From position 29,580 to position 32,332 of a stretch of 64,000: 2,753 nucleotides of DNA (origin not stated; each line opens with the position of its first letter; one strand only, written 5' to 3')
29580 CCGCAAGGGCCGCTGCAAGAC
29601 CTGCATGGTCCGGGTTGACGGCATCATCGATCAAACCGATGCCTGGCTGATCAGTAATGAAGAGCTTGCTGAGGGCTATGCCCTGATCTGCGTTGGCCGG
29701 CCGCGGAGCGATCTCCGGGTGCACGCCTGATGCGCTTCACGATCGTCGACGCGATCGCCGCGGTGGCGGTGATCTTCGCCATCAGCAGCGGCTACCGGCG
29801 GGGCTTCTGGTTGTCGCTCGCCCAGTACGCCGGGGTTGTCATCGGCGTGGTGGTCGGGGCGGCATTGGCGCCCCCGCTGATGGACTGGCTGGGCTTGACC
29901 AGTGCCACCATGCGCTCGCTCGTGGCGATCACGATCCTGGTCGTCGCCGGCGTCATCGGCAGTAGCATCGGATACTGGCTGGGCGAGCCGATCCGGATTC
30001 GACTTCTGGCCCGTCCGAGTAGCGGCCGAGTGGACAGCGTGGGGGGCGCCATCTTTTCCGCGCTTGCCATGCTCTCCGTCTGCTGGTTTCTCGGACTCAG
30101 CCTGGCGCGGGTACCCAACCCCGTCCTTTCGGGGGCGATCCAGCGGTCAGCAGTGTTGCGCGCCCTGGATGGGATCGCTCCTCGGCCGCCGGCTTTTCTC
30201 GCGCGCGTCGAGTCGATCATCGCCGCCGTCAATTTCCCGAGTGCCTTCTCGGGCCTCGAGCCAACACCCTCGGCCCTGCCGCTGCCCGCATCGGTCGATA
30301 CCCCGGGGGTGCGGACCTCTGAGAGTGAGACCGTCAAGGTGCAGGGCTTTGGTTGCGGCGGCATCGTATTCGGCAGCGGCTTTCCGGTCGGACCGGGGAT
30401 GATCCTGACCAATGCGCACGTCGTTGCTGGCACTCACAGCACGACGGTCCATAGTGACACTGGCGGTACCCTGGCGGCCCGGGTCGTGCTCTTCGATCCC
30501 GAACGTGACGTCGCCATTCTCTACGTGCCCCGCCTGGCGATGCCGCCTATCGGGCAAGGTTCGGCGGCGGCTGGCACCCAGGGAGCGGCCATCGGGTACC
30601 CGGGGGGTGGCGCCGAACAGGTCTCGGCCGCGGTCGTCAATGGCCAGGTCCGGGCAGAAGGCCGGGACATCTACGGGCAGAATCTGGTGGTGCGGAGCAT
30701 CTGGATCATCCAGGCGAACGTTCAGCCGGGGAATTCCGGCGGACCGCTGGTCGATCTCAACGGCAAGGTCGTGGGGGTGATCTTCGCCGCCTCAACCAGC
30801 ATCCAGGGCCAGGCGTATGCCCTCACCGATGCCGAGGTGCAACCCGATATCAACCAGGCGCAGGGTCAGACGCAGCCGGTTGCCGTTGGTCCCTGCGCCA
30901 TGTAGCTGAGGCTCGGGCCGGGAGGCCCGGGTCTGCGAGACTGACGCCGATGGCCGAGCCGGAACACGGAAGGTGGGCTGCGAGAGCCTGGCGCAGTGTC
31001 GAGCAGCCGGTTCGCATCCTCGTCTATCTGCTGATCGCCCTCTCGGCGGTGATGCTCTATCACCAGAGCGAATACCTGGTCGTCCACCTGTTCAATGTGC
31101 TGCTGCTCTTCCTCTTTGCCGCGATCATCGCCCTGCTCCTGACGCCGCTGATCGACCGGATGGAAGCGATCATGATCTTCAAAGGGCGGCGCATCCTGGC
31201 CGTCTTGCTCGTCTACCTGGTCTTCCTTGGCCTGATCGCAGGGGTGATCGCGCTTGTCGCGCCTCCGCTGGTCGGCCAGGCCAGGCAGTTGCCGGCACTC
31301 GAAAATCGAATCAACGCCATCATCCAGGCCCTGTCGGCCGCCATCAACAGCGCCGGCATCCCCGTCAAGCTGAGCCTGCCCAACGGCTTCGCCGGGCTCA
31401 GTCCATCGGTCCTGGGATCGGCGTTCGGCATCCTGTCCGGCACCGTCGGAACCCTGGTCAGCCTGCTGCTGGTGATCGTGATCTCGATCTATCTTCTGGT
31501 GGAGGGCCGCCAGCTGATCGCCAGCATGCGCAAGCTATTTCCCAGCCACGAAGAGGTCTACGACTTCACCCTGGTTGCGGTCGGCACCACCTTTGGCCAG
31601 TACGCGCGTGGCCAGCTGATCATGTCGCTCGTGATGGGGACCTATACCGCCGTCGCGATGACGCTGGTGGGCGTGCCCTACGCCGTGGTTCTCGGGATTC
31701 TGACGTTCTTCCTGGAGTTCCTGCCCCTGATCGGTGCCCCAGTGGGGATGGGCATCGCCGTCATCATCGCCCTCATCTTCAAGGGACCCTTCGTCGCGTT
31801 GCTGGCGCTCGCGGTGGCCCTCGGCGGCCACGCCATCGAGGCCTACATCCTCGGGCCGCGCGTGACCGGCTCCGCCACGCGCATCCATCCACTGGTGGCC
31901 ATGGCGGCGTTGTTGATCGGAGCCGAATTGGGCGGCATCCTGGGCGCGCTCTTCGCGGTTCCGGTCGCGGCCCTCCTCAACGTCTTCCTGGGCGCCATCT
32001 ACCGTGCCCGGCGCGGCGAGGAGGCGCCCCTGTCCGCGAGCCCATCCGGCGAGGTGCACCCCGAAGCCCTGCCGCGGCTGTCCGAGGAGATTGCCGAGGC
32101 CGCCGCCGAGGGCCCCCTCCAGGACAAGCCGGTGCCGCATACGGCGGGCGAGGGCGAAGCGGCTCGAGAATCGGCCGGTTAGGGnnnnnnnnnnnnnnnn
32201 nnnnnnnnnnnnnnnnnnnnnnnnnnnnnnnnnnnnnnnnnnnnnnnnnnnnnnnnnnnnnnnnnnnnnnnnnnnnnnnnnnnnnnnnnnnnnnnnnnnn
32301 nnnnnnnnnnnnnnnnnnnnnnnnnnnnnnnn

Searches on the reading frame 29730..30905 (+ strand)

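Call 17: search_protein_families(library=pfam, max_evalue=0.00001, proteins=[window:29730-30905:+])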
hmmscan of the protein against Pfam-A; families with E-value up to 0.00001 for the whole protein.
window:29730-30905:+ (391 aa): 3 families
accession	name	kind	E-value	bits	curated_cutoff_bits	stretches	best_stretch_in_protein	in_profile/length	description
PF13365.12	Trypsin_2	-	2.3e-23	84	27.6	1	215-350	1-144/144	Trypsin-like peptidase domain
PF02674.22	Colicin_V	-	3.3e-17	63.3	29.3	1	6-150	1-143/144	Colicin V production protein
PF00089.32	Trypsin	-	6.8e-10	39.6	20.6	1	213-356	25-200/220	Trypsin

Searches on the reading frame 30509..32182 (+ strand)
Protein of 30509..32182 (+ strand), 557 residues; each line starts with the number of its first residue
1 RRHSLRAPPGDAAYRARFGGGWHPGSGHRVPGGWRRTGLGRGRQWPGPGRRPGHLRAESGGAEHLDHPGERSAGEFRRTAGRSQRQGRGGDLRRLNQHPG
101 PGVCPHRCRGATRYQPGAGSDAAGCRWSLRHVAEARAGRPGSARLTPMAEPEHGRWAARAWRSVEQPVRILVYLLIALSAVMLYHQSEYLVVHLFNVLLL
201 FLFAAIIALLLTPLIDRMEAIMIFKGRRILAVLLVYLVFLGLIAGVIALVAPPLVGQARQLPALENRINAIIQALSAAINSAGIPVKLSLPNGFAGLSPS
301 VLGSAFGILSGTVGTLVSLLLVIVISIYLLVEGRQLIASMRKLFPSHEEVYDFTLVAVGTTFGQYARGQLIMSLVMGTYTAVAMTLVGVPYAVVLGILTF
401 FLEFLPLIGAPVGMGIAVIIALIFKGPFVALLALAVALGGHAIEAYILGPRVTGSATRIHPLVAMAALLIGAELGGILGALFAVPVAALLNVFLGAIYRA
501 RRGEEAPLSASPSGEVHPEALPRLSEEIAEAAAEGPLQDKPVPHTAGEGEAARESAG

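Call 17: search_protein_families(library=pfam, max_evalue=0.00001, proteins=[window:30509-32182:+])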
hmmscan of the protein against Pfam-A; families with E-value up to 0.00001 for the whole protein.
window:30509-32182:+ (557 aa): 1 family
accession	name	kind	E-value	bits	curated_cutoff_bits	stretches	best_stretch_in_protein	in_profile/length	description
PF01594.21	AI-2E_transport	-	3.3e-51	174.9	34.3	1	189-497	12-326/327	AI-2E family transporter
